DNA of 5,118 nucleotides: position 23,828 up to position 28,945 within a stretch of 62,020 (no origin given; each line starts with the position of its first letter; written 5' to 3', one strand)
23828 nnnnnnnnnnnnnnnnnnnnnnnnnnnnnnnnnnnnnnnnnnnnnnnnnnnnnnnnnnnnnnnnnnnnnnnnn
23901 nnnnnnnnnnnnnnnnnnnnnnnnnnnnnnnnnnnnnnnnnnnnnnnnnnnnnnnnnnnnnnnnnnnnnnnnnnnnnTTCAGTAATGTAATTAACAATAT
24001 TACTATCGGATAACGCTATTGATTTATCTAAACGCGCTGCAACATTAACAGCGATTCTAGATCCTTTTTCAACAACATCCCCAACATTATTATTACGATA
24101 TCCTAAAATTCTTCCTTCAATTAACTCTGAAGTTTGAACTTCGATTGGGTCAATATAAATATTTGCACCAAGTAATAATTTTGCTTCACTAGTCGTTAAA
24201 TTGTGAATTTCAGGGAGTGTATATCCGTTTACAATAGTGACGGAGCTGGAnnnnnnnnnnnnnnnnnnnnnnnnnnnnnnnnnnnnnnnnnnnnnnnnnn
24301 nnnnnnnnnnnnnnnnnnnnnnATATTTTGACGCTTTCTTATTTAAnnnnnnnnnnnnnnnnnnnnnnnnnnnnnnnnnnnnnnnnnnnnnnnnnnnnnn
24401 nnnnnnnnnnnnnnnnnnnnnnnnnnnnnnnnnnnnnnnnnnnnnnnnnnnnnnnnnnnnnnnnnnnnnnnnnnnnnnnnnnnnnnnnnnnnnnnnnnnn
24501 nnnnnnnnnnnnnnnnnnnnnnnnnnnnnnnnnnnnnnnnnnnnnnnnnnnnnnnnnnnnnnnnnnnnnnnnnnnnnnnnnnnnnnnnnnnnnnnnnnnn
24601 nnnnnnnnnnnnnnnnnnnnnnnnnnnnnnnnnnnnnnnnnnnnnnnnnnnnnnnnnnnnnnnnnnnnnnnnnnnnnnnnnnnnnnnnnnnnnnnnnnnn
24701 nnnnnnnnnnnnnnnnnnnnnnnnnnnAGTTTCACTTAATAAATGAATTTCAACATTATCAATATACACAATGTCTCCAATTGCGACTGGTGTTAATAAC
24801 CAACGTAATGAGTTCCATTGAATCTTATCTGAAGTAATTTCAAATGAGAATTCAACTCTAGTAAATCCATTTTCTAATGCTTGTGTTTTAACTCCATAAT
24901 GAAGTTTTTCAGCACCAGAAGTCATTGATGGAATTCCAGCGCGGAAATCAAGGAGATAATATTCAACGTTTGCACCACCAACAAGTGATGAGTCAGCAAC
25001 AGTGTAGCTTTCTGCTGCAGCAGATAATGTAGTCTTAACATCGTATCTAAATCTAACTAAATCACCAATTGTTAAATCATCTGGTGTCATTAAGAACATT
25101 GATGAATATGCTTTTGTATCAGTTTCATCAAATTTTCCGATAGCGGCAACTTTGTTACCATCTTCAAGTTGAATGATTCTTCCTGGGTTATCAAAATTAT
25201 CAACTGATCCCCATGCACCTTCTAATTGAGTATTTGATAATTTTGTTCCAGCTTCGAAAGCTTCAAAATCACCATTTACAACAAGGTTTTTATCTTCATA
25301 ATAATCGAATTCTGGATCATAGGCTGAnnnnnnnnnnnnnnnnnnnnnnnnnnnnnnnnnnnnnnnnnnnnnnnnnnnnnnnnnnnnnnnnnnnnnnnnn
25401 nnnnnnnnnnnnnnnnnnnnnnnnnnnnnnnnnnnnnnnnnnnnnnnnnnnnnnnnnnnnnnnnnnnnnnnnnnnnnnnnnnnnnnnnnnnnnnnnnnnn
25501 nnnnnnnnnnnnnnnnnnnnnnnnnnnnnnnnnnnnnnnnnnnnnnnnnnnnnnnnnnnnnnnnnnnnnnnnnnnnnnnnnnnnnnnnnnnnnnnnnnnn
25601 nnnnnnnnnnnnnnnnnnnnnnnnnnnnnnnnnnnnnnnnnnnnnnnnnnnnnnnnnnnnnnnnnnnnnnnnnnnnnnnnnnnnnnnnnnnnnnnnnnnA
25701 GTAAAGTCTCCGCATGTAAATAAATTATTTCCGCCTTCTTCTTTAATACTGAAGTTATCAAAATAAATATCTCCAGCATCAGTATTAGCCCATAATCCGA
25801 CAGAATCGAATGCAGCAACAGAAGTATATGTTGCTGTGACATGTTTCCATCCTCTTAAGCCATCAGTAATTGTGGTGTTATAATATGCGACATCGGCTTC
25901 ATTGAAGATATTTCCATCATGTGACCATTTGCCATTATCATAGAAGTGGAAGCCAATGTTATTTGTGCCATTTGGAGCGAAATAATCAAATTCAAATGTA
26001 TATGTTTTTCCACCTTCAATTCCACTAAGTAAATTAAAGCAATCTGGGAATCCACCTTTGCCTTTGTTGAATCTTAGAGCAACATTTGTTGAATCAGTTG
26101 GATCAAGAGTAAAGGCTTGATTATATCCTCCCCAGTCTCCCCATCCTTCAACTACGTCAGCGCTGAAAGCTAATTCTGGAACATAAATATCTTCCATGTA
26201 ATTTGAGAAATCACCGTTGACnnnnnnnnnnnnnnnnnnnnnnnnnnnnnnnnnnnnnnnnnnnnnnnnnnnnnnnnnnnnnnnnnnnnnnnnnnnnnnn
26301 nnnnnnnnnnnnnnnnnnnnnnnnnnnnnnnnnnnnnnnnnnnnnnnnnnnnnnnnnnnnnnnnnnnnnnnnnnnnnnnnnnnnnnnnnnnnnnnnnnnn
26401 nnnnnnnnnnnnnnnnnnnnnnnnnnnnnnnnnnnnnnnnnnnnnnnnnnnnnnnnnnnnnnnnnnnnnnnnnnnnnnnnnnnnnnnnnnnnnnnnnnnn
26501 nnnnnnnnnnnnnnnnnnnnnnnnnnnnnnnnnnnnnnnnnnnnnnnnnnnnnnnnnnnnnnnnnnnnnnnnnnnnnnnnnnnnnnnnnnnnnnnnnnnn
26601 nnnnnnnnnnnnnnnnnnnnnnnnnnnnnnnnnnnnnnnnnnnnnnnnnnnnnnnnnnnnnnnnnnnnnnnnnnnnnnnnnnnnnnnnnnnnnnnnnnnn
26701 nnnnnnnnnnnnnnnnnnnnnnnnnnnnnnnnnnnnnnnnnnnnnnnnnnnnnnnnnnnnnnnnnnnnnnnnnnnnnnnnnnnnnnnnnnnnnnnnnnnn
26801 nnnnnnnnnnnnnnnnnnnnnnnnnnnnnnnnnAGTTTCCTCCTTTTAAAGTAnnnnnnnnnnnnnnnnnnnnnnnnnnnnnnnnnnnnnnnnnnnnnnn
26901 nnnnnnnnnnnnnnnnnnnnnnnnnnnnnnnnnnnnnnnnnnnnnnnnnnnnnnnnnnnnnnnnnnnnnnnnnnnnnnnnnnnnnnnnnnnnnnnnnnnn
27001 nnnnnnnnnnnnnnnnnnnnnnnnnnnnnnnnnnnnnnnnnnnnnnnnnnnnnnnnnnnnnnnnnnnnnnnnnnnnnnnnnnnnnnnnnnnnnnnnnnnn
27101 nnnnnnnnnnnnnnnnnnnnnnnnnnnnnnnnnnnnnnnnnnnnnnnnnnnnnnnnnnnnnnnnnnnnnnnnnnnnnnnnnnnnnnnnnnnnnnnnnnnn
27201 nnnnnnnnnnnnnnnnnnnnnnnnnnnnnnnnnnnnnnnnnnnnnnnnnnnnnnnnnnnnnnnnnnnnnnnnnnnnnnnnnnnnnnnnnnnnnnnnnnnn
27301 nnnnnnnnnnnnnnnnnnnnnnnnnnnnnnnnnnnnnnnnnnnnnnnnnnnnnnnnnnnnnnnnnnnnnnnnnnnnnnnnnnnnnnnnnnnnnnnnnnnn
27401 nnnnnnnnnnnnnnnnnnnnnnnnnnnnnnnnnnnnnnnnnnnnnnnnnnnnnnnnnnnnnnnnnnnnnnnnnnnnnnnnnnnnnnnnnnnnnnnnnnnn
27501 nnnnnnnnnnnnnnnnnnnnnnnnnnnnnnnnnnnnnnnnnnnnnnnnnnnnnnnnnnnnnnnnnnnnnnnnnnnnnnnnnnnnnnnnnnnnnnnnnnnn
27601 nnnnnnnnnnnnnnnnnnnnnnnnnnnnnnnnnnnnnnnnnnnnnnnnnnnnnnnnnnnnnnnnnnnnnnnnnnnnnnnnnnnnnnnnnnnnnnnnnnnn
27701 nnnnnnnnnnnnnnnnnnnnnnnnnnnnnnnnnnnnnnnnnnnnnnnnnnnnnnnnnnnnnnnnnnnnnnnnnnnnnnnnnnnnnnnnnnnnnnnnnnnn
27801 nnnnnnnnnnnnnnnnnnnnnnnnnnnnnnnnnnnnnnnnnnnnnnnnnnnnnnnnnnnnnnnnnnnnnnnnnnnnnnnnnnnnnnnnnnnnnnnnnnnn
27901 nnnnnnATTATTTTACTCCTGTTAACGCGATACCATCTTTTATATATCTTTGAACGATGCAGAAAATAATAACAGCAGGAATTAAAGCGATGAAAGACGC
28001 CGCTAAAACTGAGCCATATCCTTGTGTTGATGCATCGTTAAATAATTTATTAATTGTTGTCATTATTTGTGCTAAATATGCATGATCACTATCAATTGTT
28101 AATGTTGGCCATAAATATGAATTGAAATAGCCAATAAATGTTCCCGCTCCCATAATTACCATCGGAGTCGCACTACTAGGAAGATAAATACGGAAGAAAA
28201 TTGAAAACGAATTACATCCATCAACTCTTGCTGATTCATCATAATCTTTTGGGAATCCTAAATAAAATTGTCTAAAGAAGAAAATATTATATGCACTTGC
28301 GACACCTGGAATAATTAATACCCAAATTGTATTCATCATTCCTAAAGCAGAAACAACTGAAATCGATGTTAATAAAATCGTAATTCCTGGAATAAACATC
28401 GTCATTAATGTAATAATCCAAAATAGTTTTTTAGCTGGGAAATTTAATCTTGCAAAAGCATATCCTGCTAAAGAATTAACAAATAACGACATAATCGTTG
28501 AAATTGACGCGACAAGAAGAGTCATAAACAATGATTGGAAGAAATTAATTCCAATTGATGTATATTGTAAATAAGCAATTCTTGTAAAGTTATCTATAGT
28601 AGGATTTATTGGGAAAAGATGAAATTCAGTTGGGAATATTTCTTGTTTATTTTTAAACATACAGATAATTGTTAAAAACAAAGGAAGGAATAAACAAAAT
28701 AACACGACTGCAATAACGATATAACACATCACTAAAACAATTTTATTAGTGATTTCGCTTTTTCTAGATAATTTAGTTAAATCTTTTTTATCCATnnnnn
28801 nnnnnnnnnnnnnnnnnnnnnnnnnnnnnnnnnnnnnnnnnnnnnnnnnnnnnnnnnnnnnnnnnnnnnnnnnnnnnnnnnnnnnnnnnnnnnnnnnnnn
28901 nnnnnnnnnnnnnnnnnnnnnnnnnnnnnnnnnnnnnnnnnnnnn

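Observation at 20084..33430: Candidate D-arabinofuranan (alpha-D-furanoside) utilisation locus in a low-GC, apparently wall-less lineage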

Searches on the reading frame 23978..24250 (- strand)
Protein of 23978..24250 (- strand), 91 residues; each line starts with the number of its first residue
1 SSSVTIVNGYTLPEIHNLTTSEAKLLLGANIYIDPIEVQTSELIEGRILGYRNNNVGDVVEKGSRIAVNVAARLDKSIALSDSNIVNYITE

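Call 79: search_protein_families(library=pfam, proteins=[window:23978-24250:-], max_evalue=10)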
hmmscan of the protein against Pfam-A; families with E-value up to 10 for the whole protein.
window:23978-24250:- (91 aa): 0 families

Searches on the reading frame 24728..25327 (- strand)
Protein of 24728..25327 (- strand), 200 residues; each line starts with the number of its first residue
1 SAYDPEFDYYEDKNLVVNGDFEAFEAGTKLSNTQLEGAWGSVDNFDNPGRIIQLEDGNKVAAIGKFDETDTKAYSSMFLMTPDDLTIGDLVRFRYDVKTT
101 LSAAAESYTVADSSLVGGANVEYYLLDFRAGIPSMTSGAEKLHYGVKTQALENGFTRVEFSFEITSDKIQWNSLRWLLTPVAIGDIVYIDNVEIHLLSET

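Call 54: search_solved_structures(query=A2, max_evalue=10, show_alignments=1)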
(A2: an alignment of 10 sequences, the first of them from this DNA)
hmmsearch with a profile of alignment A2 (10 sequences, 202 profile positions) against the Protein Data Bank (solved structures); distinct sequences matched with E-value up to 10: 0.

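Call 89: predict_structure(alignment_id=A6)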
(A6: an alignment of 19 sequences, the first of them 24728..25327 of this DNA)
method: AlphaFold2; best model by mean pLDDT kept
length: 200 residues; sequences in the alignment: 19
mean_pLDDT: 94.5   pTM: 0.90
mean pLDDT of the five models: 94.5, 94.2, 94.0, 93.3, 92.7
residues with pLDDT >= 90: 169; 70-90: 27; 50-70: 4; < 50: 0
segments of 3 or more residues with pLDDT < 50: none
pLDDT, mean of each block of 10 residues (from residue 1): 85 96 97 88 96 97 98 98 92 98 97 94 96 95 95 97 82 96 98 95
secondary structure, 60 per line:
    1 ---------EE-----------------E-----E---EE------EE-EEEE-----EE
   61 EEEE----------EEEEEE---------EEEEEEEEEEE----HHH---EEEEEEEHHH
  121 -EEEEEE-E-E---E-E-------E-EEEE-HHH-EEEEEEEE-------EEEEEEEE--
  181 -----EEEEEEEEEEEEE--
elements in order: E50-53 E59-64 E75-80 E90-100 E111-117 E122-127 E147-150 E156-163 E171-178 E186-198

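Call 91: fold_search(model_id=the predicted structure, library=pdb)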
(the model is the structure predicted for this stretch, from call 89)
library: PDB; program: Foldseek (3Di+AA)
matches with E <= 10: 1322; with E <= 0.001: 42
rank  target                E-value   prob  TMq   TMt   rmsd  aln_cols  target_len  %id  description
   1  2y6k_A                3.4e-07  1.00  0.54  0.63   5.2       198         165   16  Xylotetraose bound to X-2 engineered mutated CBM4-2 Carbohydrate Binding Module from a Thermostable Rhodothermus marin (released 2012-03-07)
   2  4bj0_A                5.9e-07  1.00  0.54  0.63   6.0       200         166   16  Xyloglucan binding module (CBM4-2 X2-L110F) in complex with branched xyloses (released 2014-04-23)
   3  2y64_A                6.6e-07  1.00  0.52  0.61   7.1       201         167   16  Xylopentaose binding mutated (X-2 L110F) CBM4-2 Carbohydrate Binding Module from a Thermostable Rhodothermus marinus X (released 2012-03-07)
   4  3jxs_A                9.5e-07  1.00  0.52  0.60   7.0       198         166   17  Crystal structure of XG34, an evolved xyloglucan binding CBM (released 2009-10-27)
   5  2y6j                  9.5e-07  1.00  0.52  0.60   7.2       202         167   16  X-2 engineered mutated CBM4-2 Carbohydrate Binding Module from a Thermostable Rhodothermus marinus Xylanase (released 2012-03-07)
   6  1k42_MODEL_1_A        5.5e-06  1.00  0.46  0.52   7.6       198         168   19  The Solution Structure of the CBM4-2 Carbohydrate Binding Module from a Thermostable Rhodothermus marinus Xyla (released 2002-05-29)
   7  8ic1_A                2.0e-05  1.00  0.52  0.24   5.3       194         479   13  endo-alpha-D-arabinanase EndoMA1 D51N mutant from Microbacterium arabinogalactanolyticum in complex with arabinooligos (released 2023-08-16)
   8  4xuo_A                2.9e-05  1.00  0.44  0.54   8.3       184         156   12  Structure of the CBM22-1 xylan-binding domain from Paenibacillus barcinonensis Xyn10C (released 2015-06-03)
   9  9b45_1                3.5e-05  1.00  0.48  0.22   7.0       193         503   16  Pseudomonas phage Pa193 baseplate complex and tail fiber (released 2024-10-16)
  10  4xup_C                3.5e-05  1.00  0.43  0.52   8.5       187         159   13  Structure of the N-terminal CBM22-1-CBM22-2 tandem domain from Paenibacillus barcinonensis Xyn10C (released 2015-06-03)
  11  8xmz_A                3.9e-05  1.00  0.48  0.66   5.0       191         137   16  Crystal structure of a novel porphyran-binding carbohydrate binding module (released 2024-01-17)
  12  4xup_E                5.6e-05  1.00  0.43  0.52   8.5       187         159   13  Structure of the N-terminal CBM22-1-CBM22-2 tandem domain from Paenibacillus barcinonensis Xyn10C (released 2015-06-03)
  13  6a99_A                5.9e-05  1.00  0.50  0.50   8.1       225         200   11  Crystal structure of a Stig cyclases Fisc from Fischerella sp. TAU in complex with (3Z)-3-(1-methyl-2-pyrrolidinyliden (released 2018-12-19)
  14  8env_K                8.5e-05  1.00  0.45  0.22  11.8       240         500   12  In situ cryo-EM structure of Pseudomonas phage E217 tail baseplate in C6 map (released 2023-07-26)
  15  3p6b_A                1.2e-04  1.00  0.46  0.49   8.6       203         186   15  The crystal structure of CelK CBM4 from Clostridium thermocellum (released 2011-08-24)
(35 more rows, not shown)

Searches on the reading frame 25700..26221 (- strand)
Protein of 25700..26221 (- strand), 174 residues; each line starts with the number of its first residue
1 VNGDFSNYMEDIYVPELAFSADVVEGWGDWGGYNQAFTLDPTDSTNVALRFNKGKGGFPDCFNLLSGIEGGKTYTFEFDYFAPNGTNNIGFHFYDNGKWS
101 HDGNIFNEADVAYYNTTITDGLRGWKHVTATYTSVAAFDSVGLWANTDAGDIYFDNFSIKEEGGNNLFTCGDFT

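Call 55: search_solved_structures(query=A3, max_evalue=10, show_alignments=1)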
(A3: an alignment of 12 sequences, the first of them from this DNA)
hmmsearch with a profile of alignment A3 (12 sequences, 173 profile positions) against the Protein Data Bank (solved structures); distinct sequences matched with E-value up to 10: 0.

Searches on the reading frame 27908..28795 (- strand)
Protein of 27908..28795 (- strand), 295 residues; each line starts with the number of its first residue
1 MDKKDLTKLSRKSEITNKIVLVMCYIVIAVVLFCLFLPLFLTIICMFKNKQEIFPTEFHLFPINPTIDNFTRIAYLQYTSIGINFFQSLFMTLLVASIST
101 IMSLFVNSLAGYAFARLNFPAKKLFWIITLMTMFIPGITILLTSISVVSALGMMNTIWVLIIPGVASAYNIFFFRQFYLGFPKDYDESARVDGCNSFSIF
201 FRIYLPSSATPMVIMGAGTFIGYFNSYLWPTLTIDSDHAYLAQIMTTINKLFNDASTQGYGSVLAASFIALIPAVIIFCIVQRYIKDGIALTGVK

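Call 4: search_protein_families(library=pfam, proteins=[window:27908-28795:-], max_evalue=0.01)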
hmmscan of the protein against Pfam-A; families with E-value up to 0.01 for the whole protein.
window:27908-28795:- (295 aa): 1 family
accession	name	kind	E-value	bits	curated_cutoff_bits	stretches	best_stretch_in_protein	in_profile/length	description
PF00528.27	BPD_transp_1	-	2.7e-14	53.8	26.4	1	109-285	3-178/184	Binding-protein-dependent transport system inner membrane component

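Call 5: search_protein_families(library=ncbifam, proteins=[window:27908-28795:-], max_evalue=0.01)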
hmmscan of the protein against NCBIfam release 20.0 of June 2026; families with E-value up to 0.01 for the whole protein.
window:27908-28795:- (295 aa): 7 families
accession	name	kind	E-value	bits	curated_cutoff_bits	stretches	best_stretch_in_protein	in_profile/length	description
NF008210.0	PRK10973.1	equivalog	1.6e-33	116.6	297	1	20-288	8-275/281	sn-glycerol-3-phosphate ABC transporter permease UgpE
NF040932.1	ABC_arch_GlcU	equivalog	2.9e-17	63.2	340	1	23-293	4-268/272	glucose ABC transporter permease GlcU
NF008231.0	PRK10998.1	equivalog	1.6e-12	47.7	261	1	17-295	9-295/296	maltose ABC transporter permease MalG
NF040931.1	ABC_arch_GlcT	equivalog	2.2e-06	27.5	360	1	120-278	117-265/278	glucose ABC transporter permease GlcT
NF040839.1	tungstate_WtpB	equivalog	9.3e-06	25.4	340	1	81-213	38-183/251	tungstate ABC transporter permease WtpB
TIGR02141.1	modB_ABC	equivalog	0.00058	19.6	182.6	1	91-216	2-140/208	molybdate ABC transporter permease subunit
TIGR01581.1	Mo_ABC_porter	hypoth_equivalog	0.0038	16.7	210.3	1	85-213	19-161/225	ABC transporter permease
